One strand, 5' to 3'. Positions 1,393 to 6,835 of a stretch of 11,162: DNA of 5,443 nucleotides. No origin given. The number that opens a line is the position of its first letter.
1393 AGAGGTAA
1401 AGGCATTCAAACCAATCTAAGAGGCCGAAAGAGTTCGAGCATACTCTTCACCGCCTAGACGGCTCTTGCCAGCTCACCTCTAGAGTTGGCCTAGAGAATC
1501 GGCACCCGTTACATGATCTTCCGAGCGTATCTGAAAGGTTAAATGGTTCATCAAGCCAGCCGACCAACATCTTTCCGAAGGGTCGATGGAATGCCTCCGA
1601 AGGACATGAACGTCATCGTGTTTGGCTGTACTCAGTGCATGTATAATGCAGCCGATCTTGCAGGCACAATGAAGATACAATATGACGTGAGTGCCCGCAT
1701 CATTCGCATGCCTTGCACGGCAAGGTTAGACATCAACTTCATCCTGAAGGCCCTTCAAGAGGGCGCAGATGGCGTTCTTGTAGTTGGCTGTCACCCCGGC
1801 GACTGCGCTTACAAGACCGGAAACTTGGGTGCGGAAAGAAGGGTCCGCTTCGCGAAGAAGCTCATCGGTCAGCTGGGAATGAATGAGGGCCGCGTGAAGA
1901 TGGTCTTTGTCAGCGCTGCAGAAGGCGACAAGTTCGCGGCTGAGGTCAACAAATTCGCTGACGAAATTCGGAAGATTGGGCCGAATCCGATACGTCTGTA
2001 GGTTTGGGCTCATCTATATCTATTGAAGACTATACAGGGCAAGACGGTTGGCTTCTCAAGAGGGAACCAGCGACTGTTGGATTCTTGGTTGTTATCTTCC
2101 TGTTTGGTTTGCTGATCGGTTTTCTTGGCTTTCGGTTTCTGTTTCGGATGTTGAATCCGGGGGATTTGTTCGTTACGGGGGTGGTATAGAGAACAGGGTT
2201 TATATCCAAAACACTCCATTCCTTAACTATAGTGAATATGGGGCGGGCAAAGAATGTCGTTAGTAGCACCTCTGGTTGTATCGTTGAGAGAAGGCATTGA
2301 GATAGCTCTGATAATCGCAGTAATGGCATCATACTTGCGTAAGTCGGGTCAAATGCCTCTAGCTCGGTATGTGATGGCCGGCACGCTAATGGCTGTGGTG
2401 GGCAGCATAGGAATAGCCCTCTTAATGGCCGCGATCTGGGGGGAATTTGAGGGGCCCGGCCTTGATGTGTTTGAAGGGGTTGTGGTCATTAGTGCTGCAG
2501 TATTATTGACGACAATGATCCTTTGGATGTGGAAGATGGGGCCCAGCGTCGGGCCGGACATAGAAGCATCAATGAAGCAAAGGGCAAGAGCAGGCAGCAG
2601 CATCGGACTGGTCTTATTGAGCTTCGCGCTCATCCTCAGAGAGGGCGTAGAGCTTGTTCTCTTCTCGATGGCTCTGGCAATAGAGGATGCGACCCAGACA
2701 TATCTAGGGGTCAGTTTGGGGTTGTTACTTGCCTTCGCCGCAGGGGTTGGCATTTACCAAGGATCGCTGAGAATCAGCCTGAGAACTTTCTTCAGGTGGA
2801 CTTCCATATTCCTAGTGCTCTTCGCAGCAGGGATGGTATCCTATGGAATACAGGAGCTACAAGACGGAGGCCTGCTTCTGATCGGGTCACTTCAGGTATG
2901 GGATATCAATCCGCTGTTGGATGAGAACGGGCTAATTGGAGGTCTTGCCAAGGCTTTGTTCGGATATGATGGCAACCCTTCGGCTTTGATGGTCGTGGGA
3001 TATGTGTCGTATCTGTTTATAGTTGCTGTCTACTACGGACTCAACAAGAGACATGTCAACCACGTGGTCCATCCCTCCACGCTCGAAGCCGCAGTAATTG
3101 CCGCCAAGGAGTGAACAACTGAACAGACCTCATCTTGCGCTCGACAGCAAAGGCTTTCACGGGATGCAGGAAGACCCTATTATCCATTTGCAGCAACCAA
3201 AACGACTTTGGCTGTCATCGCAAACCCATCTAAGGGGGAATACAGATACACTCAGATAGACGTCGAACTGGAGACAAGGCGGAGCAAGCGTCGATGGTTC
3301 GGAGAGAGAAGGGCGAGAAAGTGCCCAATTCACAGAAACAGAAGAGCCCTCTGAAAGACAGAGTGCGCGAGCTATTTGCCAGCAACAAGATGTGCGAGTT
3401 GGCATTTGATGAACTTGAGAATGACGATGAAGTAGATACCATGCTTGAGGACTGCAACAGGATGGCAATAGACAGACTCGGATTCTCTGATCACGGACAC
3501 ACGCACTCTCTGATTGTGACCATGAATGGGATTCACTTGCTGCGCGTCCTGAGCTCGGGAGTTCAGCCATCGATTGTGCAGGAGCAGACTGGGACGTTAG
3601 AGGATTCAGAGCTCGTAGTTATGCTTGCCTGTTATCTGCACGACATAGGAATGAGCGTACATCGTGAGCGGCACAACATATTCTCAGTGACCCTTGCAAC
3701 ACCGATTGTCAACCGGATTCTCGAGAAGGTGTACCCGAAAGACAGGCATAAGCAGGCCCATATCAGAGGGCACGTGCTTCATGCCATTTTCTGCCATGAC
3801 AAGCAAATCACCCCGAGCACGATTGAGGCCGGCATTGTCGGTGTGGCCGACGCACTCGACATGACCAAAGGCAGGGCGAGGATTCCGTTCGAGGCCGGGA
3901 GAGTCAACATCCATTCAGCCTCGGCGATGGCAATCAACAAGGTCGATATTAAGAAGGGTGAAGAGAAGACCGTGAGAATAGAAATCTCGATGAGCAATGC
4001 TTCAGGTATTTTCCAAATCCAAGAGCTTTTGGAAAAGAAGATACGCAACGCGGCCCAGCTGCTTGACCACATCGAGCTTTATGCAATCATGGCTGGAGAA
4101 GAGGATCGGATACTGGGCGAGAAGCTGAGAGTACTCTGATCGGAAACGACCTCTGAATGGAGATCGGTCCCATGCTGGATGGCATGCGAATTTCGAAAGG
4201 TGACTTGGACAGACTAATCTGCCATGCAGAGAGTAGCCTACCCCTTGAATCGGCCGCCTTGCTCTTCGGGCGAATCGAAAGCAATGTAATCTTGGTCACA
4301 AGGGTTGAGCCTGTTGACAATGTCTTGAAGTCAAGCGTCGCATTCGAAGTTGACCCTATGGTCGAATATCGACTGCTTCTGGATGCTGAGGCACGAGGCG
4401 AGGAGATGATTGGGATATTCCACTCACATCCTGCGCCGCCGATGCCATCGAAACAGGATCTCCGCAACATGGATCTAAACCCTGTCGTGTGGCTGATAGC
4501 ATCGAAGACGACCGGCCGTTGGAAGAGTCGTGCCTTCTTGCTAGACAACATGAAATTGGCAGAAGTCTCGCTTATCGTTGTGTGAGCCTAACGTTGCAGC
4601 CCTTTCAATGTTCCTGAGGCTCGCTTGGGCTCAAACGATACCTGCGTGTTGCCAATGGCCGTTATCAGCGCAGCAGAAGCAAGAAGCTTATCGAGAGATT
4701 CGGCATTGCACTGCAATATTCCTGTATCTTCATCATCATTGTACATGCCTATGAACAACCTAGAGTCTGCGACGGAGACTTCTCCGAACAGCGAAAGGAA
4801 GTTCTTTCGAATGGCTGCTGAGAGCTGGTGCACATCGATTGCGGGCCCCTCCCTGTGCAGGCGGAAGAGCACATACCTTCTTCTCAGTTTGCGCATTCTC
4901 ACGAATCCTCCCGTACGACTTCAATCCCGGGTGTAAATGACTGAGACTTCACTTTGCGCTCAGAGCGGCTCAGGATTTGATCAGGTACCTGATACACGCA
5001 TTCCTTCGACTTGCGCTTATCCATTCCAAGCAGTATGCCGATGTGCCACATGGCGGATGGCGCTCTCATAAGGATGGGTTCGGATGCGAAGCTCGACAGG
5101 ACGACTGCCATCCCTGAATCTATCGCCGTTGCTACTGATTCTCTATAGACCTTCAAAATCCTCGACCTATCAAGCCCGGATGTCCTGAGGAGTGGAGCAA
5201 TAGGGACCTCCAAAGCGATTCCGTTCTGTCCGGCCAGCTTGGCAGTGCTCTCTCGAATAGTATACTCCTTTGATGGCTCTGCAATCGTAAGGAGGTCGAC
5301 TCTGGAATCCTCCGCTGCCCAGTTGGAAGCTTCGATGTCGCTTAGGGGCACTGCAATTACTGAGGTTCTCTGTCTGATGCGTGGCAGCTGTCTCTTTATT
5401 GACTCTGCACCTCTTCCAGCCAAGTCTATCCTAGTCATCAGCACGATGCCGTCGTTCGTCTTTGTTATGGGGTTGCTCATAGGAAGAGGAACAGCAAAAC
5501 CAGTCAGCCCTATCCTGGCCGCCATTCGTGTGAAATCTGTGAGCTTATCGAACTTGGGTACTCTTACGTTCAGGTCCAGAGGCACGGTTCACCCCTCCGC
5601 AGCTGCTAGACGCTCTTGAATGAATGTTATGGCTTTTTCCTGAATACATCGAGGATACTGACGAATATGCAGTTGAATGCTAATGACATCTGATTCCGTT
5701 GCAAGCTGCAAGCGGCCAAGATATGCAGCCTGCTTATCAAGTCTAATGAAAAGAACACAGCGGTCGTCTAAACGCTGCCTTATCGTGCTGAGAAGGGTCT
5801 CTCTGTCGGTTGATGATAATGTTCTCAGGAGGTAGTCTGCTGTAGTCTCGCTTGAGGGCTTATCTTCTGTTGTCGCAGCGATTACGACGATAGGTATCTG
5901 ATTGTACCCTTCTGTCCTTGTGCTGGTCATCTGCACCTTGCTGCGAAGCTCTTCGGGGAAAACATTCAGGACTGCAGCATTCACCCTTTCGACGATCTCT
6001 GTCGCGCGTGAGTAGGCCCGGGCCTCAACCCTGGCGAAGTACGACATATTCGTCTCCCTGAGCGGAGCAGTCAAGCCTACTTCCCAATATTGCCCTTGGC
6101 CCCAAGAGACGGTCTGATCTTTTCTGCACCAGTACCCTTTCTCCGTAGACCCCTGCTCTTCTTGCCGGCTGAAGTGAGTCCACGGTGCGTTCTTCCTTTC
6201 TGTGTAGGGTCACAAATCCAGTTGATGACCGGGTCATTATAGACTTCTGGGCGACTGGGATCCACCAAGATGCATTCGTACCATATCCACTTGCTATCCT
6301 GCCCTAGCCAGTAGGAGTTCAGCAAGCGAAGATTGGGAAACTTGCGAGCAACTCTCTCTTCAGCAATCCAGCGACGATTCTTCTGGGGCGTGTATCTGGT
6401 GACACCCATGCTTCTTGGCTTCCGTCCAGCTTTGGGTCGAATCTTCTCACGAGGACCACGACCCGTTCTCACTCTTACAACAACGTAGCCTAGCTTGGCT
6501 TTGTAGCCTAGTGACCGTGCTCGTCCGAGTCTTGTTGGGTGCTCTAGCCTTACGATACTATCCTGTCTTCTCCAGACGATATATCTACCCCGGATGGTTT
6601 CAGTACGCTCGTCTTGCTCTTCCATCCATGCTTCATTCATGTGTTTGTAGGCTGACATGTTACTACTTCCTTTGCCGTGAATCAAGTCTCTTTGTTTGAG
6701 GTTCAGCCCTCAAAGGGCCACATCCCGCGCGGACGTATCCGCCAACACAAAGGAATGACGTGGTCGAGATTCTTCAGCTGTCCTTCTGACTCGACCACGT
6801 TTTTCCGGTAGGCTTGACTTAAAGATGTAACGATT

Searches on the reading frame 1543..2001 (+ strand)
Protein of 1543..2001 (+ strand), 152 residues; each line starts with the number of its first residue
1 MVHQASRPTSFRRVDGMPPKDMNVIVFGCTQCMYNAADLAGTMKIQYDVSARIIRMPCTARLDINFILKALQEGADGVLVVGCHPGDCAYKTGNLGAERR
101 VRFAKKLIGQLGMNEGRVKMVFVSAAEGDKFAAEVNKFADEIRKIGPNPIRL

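Call 6: search_protein_families(library=pfam, proteins=[window:1543-2001:+], max_evalue=0.01)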
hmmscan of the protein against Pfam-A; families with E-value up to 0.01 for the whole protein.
window:1543-2001:+ (152 aa): 1 family
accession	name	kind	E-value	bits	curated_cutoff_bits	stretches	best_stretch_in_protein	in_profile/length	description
PF02662.21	FlpD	-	3.3e-46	156.7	22.3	1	24-146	1-123/123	Methyl-viologen-reducing hydrogenase, delta subunit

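Call 7: search_protein_families(library=ncbifam, proteins=[window:1543-2001:+], max_evalue=0.01)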
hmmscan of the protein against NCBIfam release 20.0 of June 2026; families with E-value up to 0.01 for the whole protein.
window:1543-2001:+ (152 aa): 4 families
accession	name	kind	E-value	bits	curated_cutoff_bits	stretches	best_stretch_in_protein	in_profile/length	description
NF045873.1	F420_non_VhuD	exception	4.3e-49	166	215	1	23-151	3-131/132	F420-non-reducing hydrogenase iron-sulfur subunit VhuD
NF040770.1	hetero_SS_HdrA2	exception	2.1e-41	141.9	1100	1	21-148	647-774/777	CoB-CoM heterodisulfide reductase HdrA2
NF041891.1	hdrA_Methbact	equivalog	1.1e-12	47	1300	1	22-144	644-760/762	ferredoxin:CoB-CoM heterodisulfide reductase subunit HdrA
NF041778.1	hetero_SS_HdrA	equivalog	0.00012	20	1400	1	20-85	652-717/771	ferredoxin:CoB-CoM heterodisulfide reductase subunit HdrA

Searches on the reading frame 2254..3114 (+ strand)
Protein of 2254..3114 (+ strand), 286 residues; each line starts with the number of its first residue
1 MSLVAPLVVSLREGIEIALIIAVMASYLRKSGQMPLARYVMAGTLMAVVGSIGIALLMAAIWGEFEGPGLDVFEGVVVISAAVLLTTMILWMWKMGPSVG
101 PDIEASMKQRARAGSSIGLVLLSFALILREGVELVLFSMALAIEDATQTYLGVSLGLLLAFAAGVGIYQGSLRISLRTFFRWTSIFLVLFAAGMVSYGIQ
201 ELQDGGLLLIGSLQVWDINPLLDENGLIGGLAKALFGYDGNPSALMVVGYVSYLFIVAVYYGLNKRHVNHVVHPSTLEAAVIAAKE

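Call 6: search_protein_families(library=pfam, proteins=[window:2254-3114:+], max_evalue=0.01)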
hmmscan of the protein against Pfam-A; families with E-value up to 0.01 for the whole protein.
window:2254-3114:+ (286 aa): 1 family
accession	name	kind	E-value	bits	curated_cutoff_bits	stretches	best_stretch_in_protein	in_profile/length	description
PF03239.20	FTR1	-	4.5e-45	154.6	25.3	1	4-259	2-268/284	Iron permease FTR1 family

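Call 7: search_protein_families(library=ncbifam, proteins=[window:2254-3114:+], max_evalue=0.01)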
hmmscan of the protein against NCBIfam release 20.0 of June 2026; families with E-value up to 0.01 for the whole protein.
window:2254-3114:+ (286 aa): 2 families
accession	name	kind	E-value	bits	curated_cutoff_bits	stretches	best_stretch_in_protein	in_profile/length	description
NF041756.1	EfeU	equivalog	2.8e-60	204.1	255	1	8-261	2-256/257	iron uptake transporter permease EfeU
TIGR00145.1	TIGR00145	subfamily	6.7e-45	153.9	303.8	1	2-251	3-256/282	EfeU/Ftr1 family ferrous iron transporter subunit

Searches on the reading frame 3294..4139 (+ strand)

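Call 6: search_protein_families(library=pfam, proteins=[window:3294-4139:+], max_evalue=0.01)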
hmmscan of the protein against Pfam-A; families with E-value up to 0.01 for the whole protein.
window:3294-4139:+ (281 aa): 1 family
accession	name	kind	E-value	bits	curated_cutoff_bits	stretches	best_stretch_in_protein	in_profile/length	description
PF01966.28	HD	-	1.2e-07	32.4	22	1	94-190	20-115/116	HD domain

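Call 7: search_protein_families(library=ncbifam, proteins=[window:3294-4139:+], max_evalue=0.01)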
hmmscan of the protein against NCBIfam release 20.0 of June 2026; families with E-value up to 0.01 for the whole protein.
window:3294-4139:+ (281 aa): 2 families
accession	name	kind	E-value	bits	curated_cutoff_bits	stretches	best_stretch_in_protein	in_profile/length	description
NF007515.0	PRK10119.1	equivalog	1.4e-08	34.5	286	1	103-198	45-141/231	phosphohydrolase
TIGR03319.1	RNase_Y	equivalog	0.0086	14.6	454.35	1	113-196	359-428/514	ribonuclease Y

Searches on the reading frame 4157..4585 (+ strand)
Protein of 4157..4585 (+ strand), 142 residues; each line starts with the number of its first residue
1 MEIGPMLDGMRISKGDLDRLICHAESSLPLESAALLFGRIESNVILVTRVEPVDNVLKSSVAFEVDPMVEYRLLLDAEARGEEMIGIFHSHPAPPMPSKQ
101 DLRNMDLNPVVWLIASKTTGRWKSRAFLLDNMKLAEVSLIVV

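Call 6: search_protein_families(library=pfam, proteins=[window:4157-4585:+], max_evalue=0.01)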
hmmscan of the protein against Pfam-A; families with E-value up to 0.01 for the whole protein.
window:4157-4585:+ (142 aa): 2 families
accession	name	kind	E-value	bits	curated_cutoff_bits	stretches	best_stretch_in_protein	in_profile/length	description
PF14464.11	Prok-JAB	-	6.5e-18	65.1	25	1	17-122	5-111/114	Prokaryotic homologs of the JAB domain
PF01398.27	JAB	-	0.00036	20.8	22.5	1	16-107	12-110/117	JAB1/Mov34/MPN/PAD-1 ubiquitin protease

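Call 7: search_protein_families(library=ncbifam, proteins=[window:4157-4585:+], max_evalue=0.01)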
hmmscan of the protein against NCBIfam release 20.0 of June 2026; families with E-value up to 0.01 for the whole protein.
window:4157-4585:+ (142 aa): 1 family
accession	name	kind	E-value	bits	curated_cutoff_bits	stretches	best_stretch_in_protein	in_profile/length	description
NF041370.1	desamp_Halo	equivalog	2.5e-14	53.3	130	1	12-127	3-121/133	desampylase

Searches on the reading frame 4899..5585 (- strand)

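Call 6: search_protein_families(library=pfam, proteins=[window:4899-5585:-], max_evalue=0.01)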
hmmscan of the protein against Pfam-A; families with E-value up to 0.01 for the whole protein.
window:4899-5585:- (228 aa): 1 family
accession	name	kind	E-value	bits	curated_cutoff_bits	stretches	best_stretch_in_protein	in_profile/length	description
PF01876.22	RNase_P_p30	-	3.5e-22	79.3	35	1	45-197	61-211/214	RNase P subunit p30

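Call 7: search_protein_families(library=ncbifam, proteins=[window:4899-5585:-], max_evalue=0.01)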
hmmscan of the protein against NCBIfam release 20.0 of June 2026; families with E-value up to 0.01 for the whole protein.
window:4899-5585:- (228 aa): 3 families
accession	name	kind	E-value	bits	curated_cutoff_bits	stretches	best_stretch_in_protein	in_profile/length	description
NF046111.1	RNaseP3Mthb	equivalog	4.3e-23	82.3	200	1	4-224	4-235/236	ribonuclease P protein component 3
NF003023.0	PRK03892.1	equivalog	1.5e-10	40.9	323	1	71-208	79-216/217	Ribonuclease P protein component 3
NF046108.1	RNaseP3Mthcoc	equivalog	9.4e-10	38.4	250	1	60-224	63-226/227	ribonuclease P protein component 3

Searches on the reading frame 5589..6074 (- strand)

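Call 6: search_protein_families(library=pfam, proteins=[window:5589-6074:-], max_evalue=0.01)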
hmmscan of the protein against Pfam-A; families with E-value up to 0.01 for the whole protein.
window:5589-6074:- (161 aa): 1 family
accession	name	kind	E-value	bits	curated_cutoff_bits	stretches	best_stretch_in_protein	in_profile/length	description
PF01877.22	RNA_binding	-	6.1e-28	98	26.9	1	15-136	1-119/120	RNA binding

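Call 7: search_protein_families(library=ncbifam, proteins=[window:5589-6074:-], max_evalue=0.01)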
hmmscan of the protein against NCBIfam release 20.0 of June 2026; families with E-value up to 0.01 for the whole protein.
window:5589-6074:- (161 aa): 5 families
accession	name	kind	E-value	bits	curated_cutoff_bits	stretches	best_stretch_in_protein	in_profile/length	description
NF011143.0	PRK14555.1-4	equivalog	1.3e-21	77.4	202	1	17-152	6-143/148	RNA-binding protein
NF011142.0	PRK14555.1-3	equivalog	4.7e-20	71.9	237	1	16-154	10-148/154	RNA-binding protein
NF011141.0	PRK14555.1-1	equivalog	3.6e-18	65.9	140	1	13-157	6-139/142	RNA-binding protein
NF011145.0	PRK14555.2-3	equivalog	1.5e-06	28.3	294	1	14-139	4-126/147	RNA-binding protein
NF001687.0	PRK00447.1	equivalog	3.3e-06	27.1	149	1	14-139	3-117/145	hypothetical protein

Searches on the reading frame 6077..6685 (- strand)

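Call 6: search_protein_families(library=pfam, proteins=[window:6077-6685:-], max_evalue=0.01)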
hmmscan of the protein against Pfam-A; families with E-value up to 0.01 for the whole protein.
window:6077-6685:- (202 aa): 1 family
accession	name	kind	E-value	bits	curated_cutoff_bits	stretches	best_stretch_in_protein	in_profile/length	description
PF00827.22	Ribosomal_L15e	-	2.8e-71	239.6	27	1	11-196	1-190/191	Ribosomal L15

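Call 7: search_protein_families(library=ncbifam, proteins=[window:6077-6685:-], max_evalue=0.01)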
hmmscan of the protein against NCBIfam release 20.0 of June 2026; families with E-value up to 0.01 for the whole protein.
window:6077-6685:- (202 aa): 1 family
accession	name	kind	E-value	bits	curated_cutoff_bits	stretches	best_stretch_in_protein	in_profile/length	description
NF003269.0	PRK04243.1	equivalog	3.4e-76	255.2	178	1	9-199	2-193/196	50S ribosomal protein L15e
